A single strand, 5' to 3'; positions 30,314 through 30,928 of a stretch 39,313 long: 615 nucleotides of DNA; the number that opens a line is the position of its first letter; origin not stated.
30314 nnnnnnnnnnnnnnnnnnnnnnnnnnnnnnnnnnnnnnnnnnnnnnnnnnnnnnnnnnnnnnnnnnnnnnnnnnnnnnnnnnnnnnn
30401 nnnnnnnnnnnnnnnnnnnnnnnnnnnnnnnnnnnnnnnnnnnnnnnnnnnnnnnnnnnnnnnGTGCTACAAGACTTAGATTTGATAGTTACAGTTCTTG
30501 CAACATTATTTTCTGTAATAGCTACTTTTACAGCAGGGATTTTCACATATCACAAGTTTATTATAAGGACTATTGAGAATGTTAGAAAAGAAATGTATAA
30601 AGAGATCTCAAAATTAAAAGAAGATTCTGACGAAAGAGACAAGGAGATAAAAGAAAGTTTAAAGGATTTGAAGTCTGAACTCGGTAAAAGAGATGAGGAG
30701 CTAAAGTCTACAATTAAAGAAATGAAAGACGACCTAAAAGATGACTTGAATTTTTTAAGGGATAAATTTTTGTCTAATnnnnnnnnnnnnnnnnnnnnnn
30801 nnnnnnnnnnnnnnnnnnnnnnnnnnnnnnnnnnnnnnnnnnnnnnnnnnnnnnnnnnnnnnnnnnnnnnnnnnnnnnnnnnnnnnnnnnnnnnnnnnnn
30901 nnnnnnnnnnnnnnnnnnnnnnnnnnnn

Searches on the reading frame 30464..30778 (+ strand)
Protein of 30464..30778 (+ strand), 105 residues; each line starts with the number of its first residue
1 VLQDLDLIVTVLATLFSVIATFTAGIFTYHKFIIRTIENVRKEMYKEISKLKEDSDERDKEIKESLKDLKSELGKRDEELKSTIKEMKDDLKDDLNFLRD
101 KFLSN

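Call 93: search_protein_families(library=pfam, proteins=[window:30464-30778:+], max_evalue=0.01)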
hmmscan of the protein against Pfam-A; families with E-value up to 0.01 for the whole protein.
window:30464-30778:+ (105 aa): 6 families
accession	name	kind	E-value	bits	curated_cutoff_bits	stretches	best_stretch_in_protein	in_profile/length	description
PF16515.11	HIP1_clath_bdg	-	5.1e-06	27.2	28.8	1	36-89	24-77/99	Clathrin-binding domain of Huntingtin-interacting protein 1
PF24850.1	CC_BshC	-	0.00071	19.9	27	1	33-103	22-94/159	Bacillithiol biosynthesis BshC, C-terminal coiled-coil domain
PF24564.1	DUF7605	-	0.0011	19.4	27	1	35-104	67-139/183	Domain of unknown function (DUF7605)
PF01442.23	Apolipoprotein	-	0.0028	17.8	90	1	47-96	27-76/190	Apolipoprotein A1/A4/E domain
PF01484.22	Col_cuticle_N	-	0.0038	17.7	23.5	0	13-56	3-44/50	Nematode cuticle collagen N-terminal domain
PF06810.17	Phage_scaffold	-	0.0083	16.6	35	1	37-96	16-73/170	Phage capsid assembly scaffolding protein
